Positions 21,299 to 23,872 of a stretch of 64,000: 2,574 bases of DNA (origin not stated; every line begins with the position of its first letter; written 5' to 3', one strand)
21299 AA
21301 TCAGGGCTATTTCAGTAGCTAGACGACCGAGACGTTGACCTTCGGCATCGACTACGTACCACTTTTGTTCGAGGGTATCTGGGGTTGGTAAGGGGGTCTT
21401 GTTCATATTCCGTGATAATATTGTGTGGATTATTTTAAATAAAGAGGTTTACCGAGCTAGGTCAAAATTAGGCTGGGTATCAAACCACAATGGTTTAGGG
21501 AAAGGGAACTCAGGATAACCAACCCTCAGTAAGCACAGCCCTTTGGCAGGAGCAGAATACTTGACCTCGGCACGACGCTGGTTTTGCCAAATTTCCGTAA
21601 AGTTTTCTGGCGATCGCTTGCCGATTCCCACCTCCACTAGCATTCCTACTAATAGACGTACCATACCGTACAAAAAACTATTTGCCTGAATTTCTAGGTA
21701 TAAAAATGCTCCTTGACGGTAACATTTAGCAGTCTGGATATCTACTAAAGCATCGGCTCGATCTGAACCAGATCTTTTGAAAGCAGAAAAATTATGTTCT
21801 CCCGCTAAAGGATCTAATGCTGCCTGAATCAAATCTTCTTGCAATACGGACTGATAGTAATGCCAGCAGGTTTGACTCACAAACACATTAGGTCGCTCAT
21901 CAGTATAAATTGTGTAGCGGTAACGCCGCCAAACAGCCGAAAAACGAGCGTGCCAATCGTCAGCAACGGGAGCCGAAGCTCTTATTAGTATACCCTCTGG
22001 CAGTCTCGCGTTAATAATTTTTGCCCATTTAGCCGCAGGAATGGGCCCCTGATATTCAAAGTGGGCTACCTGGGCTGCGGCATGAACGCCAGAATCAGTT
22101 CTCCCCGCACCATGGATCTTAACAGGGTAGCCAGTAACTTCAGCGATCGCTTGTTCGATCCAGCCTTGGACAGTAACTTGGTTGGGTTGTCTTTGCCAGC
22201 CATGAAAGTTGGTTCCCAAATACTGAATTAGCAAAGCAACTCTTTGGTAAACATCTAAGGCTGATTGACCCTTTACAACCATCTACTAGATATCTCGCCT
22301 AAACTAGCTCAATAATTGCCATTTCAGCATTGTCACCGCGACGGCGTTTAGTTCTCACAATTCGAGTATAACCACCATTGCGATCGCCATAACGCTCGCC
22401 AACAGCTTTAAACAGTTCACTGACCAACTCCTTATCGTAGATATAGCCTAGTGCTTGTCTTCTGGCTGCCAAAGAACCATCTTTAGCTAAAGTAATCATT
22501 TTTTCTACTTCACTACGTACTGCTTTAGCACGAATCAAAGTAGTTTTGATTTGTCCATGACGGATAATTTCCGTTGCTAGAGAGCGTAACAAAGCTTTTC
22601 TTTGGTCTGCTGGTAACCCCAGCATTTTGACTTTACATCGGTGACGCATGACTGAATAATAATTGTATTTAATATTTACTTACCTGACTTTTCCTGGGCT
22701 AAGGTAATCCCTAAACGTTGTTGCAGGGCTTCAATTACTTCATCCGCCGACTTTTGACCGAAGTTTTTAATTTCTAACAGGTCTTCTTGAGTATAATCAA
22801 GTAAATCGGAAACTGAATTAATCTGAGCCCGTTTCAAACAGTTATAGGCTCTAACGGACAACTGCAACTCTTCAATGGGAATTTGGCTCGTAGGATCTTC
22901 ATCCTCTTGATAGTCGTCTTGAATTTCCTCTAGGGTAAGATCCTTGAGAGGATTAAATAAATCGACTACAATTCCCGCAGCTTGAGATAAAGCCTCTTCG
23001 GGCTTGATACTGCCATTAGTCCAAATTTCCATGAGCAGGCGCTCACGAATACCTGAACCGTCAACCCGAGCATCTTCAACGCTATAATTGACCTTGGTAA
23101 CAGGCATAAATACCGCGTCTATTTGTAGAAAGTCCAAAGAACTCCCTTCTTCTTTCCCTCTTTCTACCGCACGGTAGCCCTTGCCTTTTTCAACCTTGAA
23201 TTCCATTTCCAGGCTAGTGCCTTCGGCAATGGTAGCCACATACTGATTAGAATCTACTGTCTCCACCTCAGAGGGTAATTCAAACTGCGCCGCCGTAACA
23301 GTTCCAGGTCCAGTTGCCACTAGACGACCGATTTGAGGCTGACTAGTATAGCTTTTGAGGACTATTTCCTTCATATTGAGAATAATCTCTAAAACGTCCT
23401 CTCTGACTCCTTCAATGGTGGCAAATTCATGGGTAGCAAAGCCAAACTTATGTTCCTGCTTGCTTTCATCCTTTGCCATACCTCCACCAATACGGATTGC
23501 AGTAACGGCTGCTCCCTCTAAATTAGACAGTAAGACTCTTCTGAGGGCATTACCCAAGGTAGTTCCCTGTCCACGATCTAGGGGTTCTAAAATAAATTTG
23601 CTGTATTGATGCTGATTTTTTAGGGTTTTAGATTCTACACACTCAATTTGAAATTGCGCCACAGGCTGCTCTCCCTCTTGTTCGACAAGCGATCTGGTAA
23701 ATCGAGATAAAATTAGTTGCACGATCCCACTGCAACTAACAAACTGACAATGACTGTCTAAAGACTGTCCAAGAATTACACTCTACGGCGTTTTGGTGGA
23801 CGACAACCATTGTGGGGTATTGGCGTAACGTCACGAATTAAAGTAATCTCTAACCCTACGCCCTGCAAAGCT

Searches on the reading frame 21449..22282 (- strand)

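Call 68: search_protein_families(library=pfam, proteins=[window:21449-22282:-], max_evalue=0.00001)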
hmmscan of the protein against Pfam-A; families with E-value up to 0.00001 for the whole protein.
window:21449-22282:- (277 aa): 1 family
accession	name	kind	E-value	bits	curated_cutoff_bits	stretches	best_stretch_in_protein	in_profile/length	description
PF01416.25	PseudoU_synth_1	-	1.9e-38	131.7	23.3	2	159-257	5-108/108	tRNA pseudouridine synthase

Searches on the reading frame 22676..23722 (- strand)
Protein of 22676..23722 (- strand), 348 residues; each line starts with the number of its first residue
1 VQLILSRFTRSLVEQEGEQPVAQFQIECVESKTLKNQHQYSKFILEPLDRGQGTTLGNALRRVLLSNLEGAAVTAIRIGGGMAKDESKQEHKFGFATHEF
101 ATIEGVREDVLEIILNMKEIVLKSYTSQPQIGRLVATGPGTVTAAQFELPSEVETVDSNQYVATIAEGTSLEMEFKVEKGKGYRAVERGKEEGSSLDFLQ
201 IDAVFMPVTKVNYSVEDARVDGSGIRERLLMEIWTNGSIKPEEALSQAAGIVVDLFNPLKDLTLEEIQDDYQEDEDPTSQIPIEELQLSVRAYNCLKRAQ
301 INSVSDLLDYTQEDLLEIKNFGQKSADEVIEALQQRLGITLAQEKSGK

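Call 68: search_protein_families(library=pfam, proteins=[window:22676-23722:-], max_evalue=0.00001)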
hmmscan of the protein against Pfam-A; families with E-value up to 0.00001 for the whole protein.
window:22676-23722:- (348 aa): 3 families
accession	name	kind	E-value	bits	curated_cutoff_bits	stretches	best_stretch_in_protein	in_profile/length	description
PF01000.31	RNA_pol_A_bac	-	8.1e-31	107.2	33.9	1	96-206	6-119/119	RNA polymerase Rpb3/RpoA insert domain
PF03118.21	RNA_pol_A_CTD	-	1.6e-27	95.5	23.8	1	272-335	4-67/67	Bacterial RNA polymerase, alpha chain C terminal domain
PF01193.29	RNA_pol_L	-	3.9e-22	78.2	24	1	46-255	1-73/74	RNA polymerase Rpb3/Rpb11 dimerisation domain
